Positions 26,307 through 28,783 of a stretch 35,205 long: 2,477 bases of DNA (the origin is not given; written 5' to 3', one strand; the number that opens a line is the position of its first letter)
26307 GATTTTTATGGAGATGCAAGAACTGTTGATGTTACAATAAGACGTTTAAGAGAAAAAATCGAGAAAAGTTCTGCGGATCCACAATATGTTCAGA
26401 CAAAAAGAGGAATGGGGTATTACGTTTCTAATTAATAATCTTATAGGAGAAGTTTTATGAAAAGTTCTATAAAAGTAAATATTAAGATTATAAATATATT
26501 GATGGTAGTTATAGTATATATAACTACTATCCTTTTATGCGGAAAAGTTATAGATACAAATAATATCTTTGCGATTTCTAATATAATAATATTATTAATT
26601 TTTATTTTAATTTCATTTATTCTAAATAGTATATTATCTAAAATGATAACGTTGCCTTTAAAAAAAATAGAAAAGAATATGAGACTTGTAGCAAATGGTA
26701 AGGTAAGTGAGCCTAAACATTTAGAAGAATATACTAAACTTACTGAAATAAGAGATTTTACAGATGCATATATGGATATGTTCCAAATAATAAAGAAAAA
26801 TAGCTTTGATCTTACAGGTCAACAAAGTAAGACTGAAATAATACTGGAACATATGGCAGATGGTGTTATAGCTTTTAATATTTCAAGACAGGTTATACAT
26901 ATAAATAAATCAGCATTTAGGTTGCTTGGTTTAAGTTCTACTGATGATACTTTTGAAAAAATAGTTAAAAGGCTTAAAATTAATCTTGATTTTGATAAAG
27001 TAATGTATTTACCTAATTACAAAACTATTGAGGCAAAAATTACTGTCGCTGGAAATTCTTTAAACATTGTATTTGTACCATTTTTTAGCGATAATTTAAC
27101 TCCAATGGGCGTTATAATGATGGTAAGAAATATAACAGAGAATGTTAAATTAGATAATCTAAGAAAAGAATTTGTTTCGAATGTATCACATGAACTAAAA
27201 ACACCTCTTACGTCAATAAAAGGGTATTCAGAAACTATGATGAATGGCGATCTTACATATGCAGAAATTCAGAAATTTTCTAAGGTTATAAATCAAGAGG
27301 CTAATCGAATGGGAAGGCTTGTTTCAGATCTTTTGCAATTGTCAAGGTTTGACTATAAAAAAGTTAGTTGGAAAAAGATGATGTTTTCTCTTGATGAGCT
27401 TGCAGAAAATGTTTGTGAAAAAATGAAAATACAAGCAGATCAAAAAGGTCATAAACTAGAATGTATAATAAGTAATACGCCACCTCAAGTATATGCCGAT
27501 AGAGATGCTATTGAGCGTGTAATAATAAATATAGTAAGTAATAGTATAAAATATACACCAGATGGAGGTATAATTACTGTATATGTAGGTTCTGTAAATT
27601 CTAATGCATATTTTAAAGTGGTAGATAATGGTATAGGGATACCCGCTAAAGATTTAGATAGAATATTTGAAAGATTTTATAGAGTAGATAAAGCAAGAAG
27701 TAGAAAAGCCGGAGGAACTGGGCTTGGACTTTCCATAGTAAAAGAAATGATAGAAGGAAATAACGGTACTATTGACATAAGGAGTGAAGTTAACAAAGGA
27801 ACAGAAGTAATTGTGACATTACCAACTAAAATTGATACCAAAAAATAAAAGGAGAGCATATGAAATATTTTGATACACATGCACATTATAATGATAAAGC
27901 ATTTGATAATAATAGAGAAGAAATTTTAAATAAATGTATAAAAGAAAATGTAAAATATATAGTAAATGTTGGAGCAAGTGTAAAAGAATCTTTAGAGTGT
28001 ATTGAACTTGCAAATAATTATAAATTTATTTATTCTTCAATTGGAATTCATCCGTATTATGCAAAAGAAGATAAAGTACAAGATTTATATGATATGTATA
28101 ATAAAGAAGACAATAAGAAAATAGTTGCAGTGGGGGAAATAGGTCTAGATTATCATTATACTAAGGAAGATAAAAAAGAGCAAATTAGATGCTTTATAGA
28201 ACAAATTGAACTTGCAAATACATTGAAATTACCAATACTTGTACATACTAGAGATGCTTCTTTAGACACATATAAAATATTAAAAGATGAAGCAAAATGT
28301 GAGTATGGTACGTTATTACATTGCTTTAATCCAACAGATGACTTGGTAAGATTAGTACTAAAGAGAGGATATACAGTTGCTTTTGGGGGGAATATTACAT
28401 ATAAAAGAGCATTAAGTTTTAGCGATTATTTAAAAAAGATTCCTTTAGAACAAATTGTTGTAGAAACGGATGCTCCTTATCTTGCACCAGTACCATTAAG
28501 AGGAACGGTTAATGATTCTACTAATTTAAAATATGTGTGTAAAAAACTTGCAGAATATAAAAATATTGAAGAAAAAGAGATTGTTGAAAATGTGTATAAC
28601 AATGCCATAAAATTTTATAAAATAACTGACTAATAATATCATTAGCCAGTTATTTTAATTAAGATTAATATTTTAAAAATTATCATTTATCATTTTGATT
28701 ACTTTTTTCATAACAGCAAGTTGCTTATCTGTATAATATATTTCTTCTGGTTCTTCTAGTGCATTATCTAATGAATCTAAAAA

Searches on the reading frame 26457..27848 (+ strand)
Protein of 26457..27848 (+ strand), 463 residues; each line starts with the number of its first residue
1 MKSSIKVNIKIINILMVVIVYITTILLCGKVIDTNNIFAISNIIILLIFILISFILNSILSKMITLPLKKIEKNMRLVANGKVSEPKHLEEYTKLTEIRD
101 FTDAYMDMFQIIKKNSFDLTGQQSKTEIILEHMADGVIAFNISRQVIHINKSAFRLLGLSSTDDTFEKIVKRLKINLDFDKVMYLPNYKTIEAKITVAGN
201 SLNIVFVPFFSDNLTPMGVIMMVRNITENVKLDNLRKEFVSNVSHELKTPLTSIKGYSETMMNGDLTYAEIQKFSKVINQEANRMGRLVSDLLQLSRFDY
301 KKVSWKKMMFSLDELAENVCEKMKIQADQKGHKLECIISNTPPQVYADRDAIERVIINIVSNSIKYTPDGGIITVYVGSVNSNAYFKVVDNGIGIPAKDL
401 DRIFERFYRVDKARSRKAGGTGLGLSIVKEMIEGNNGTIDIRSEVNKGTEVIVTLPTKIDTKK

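Call 70: search_protein_families(library=ncbifam, proteins=[window:26457-27848:+], max_evalue=0.00001)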
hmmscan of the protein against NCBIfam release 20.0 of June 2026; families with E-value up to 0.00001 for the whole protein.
window:26457-27848:+ (463 aa): 77 families (the best 25 are shown)
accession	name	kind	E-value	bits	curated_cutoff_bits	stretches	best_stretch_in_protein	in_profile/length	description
NF033092.0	HK_WalK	equivalog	1.3e-103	347.6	725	1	29-456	170-593/594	cell wall metabolism sensor histidine kinase WalK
NF046044.1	PnpS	equivalog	5.5e-98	328.5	400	1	67-456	1-390/390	two-component system histidine kinase PnpS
TIGR02966.1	phoR_proteo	equivalog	1.1e-84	284.3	334.2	1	123-452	5-330/333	phosphate regulon sensor histidine kinase PhoR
NF033093.1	HK_VicK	exception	5.9e-73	246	680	1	41-461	13-439/448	cell wall metabolism sensor histidine kinase VicK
NF008235.0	PRK11006.1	equivalog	1.8e-60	205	390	1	118-459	92-425/431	phosphate regulon sensor histidine kinase PhoR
NF047874.1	MASE3_PAS_HK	subfamily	3.9e-59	201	560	1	10-459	175-627/655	MASE3 domain-containing sensor histidine kinase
NF045911.1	TCSHisKinNblS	equivalog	1e-56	192.6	1000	1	44-454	184-617/621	two-component system sensor histidine kinase NblS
NF041735.1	hist_kin_RppB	equivalog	9.6e-55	186.1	400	1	237-456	217-438/438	two-component system sensor histidine kinase RppB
NF040691.1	MtrAB_MtrB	equivalog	1.2e-51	176.3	450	1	223-461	258-496/507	MtrAB system histidine kinase MtrB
NF008468.0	PRK11360.1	equivalog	8.5e-51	173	646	1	31-460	187-611/616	two-component system sensor histidine kinase AtoS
NF041210.1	his_kin_PieS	equivalog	1.1e-48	166.4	850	1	232-458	246-471/474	two component system sensor histidine kinase PieS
NF007007.0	PRK09470.1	equivalog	1.1e-48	166.3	486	1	234-458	243-460/463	envelope stress sensor histidine kinase CpxA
NF053855.1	HisKinPhoRBctds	equivalog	5.1e-48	163.9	500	1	32-455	158-581/583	two-component system sensor histidine kinase PhoR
NF033091.0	HK_VanS_ACDEFG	equivalog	6.6e-45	153.4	400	1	234-456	72-293/293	vancomycin resistance histidine kinase VanS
NF008302.0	PRK11091.1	equivalog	1.1e-44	152.8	838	1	202-459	242-507/779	aerobic respiration two-component sensor histidine kinase ArcB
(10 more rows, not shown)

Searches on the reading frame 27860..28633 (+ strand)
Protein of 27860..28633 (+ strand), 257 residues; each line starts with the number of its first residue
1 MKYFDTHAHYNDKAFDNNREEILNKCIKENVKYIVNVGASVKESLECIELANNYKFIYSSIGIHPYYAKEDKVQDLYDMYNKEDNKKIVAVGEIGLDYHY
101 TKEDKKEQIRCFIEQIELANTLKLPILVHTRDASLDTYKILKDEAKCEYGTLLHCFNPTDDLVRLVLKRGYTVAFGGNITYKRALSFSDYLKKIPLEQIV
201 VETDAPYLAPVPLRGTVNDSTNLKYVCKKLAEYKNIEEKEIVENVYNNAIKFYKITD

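Call 70: search_protein_families(library=ncbifam, proteins=[window:27860-28633:+], max_evalue=0.00001)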
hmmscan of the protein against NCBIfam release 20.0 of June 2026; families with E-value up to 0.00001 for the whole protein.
window:27860-28633:+ (257 aa): 5 families
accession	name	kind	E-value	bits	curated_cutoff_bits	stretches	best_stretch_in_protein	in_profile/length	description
TIGR00010.1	TIGR00010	subfamily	3.1e-75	252.9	206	1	3-254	1-252/253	YchF/TatD family DNA exonuclease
NF008075.0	PRK10812.1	equivalog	5.6e-48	163.5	438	1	4-255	4-256/265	metal-dependent hydrolase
NF007745.0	PRK10425.1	equivalog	3.7e-38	131.2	395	1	5-255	3-258/260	3'-5' ssDNA/RNA exonuclease TatD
NF008522.0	PRK11449.1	equivalog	6.5e-33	113.9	481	1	2-255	4-258/259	metal-dependent hydrolase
NF041926.1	QatD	equivalog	1e-19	70.6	230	1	5-249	1-236/239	Qat anti-phage system TatD family nuclease QatD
